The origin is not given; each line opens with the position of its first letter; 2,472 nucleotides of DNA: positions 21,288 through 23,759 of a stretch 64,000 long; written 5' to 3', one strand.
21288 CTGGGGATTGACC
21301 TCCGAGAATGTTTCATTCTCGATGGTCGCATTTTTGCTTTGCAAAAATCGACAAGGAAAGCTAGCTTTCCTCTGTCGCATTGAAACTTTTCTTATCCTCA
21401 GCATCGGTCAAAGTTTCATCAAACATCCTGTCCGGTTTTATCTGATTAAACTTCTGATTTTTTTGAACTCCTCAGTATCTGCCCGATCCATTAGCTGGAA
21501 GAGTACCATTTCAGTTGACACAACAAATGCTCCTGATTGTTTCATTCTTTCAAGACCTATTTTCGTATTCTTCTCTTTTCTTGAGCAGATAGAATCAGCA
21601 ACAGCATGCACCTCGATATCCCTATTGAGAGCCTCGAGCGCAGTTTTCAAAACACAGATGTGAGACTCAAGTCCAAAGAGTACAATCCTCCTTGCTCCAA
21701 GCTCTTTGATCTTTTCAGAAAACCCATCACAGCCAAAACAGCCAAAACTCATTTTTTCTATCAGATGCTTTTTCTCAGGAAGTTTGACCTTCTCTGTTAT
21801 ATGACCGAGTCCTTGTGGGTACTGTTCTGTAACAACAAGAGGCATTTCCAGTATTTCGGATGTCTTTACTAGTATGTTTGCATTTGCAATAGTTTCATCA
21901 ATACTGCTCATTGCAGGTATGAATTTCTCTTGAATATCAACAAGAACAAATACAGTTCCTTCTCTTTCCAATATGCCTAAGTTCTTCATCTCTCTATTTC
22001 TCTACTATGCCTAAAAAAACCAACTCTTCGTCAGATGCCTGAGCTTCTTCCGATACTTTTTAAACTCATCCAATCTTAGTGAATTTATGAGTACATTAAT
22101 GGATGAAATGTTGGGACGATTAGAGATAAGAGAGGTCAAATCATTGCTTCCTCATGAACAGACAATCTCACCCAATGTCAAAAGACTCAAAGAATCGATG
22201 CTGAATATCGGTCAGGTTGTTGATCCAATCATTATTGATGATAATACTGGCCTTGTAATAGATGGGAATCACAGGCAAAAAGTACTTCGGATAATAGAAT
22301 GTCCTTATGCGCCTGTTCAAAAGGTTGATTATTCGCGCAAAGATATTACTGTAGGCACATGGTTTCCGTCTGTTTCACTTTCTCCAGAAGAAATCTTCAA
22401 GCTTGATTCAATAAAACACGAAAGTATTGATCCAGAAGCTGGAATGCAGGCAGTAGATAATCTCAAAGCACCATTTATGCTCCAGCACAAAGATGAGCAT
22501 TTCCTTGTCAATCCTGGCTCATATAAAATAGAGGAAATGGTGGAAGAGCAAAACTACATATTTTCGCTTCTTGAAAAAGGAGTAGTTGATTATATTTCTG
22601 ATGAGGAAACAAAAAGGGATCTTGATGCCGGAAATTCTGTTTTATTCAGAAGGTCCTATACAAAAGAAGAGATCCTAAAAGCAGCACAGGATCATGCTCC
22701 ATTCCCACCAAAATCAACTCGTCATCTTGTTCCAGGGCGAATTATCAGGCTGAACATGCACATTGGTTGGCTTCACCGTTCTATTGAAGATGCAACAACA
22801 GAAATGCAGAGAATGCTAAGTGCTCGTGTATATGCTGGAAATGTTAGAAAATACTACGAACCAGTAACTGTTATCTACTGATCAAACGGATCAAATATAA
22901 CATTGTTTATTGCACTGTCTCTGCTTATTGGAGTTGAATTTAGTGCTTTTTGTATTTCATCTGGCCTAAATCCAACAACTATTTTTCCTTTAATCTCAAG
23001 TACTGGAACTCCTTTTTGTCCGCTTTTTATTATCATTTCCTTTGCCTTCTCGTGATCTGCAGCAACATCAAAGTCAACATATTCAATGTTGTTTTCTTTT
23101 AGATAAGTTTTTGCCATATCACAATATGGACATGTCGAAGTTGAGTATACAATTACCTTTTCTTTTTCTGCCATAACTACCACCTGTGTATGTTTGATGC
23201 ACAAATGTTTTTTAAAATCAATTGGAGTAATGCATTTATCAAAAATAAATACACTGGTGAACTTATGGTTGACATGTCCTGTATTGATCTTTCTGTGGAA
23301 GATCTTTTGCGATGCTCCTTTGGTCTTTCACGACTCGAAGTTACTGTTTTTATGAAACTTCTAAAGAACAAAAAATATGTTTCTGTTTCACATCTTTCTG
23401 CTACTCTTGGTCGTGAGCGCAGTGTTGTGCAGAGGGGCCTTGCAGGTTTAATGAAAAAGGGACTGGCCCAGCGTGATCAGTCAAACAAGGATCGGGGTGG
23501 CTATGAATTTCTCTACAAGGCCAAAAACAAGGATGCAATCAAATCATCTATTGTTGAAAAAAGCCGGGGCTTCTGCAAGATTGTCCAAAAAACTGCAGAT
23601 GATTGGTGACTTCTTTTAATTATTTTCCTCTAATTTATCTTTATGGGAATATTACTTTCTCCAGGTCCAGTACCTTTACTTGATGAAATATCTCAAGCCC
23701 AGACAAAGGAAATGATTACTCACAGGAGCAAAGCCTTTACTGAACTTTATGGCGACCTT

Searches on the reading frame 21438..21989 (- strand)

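Call 76: search_protein_families(library=pfam, proteins=[window:21438-21989:-], max_evalue=0.001)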
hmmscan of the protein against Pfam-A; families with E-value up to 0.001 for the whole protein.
window:21438-21989:- (183 aa): 1 family
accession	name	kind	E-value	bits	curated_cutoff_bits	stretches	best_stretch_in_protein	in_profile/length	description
PF00857.26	Isochorismatase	-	2.3e-28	99.9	27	1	12-160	1-174/175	Isochorismatase domain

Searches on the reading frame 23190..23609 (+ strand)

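Call 76: search_protein_families(library=pfam, proteins=[window:23190-23609:+], max_evalue=0.001)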
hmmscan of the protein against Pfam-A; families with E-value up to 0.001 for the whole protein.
window:23190-23609:+ (139 aa): 3 families
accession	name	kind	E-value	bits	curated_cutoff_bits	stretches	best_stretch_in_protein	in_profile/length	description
PF01978.25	TrmB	-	1.3e-10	41.4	25.6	1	40-112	1-65/68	Sugar-specific transcriptional regulator TrmB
PF12802.13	MarR_2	-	6.2e-06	26.7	27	1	44-102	1-59/61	MarR family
PF21984.2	DnaD_N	-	4e-05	24.2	27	1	42-111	10-83/101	DnaD N-terminal domain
